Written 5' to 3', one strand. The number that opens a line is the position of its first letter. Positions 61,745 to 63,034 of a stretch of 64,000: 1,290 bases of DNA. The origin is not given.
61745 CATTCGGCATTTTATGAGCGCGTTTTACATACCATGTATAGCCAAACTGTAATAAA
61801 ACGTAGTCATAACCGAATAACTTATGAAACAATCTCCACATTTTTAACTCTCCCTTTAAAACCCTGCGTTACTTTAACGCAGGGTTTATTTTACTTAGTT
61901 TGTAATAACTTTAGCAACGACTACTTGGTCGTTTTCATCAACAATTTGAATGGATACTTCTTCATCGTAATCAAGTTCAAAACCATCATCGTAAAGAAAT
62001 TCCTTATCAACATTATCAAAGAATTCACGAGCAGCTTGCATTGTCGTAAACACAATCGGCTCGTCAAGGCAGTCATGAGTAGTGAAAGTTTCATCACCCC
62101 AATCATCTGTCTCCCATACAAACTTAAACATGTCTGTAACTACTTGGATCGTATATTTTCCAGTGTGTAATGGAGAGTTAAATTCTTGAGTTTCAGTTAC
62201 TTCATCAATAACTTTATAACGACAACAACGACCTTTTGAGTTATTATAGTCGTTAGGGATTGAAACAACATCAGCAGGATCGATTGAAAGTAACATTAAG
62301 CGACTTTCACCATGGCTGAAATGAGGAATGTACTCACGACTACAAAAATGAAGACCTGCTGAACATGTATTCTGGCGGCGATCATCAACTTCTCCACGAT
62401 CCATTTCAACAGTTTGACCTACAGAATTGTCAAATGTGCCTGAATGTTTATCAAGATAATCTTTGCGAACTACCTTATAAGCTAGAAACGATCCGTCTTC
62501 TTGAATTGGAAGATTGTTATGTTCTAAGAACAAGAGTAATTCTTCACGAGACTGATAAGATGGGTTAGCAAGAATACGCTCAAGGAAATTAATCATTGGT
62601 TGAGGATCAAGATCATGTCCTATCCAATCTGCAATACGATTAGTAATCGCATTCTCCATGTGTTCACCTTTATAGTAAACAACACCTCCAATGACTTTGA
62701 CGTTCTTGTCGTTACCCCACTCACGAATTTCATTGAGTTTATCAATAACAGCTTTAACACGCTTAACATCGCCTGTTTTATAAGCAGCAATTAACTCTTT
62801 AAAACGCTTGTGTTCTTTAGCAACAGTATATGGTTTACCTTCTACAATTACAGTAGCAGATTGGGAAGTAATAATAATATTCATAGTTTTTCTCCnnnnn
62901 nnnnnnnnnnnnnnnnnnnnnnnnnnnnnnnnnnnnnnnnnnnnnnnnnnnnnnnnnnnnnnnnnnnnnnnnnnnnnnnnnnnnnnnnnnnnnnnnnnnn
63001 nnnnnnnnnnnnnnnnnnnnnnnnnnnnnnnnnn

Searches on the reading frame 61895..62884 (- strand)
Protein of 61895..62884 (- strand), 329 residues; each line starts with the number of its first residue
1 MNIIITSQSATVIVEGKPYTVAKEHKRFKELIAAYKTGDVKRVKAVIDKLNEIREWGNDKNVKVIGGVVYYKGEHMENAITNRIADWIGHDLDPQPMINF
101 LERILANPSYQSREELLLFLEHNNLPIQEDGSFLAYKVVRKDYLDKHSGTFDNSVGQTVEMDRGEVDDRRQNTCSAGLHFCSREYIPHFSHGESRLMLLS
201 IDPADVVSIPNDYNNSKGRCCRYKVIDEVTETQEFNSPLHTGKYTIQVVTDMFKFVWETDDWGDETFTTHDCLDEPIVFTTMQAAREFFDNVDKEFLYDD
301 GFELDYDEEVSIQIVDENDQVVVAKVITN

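Call 92: search_protein_families(library=phrogs, proteins=[window:61895-62884:-], max_evalue=0.00001)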
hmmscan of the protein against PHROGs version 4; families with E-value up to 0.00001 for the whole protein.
window:61895-62884:- (329 aa): 5 families
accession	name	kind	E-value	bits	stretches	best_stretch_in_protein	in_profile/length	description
phrog_609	-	lysis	1.9e-73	248.9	1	2-233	818-1048/1055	RIIB lysis inhibitor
phrog_3803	-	lysis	1.2e-48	167.6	1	2-236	280-517/530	RIIB lysis inhibitor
phrog_36818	-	lysis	2.9e-44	151.6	1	97-236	10-150/163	RIIB lysis inhibitor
phrog_11221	-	lysis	1.4e-43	150.9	1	73-236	81-244/543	RIIB lysis inhibitor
phrog_2886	-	lysis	2.5e-33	116.8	1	68-233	171-336/552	RIIB lysis inhibitor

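Call 99: find_encoding_contigs(protein=window:61895-62884:-, flank=10000, max_places=4)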
Protein window:61895-62884:- (329 aa): 1 contig read that carries it; 1 place shown.
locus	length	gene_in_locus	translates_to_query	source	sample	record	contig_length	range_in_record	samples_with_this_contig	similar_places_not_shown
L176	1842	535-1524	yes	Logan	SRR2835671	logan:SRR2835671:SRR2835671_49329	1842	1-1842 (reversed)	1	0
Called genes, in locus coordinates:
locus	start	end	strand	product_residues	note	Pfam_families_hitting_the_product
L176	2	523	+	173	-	?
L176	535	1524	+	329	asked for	PF26926:Phage_T4_rIIB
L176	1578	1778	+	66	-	-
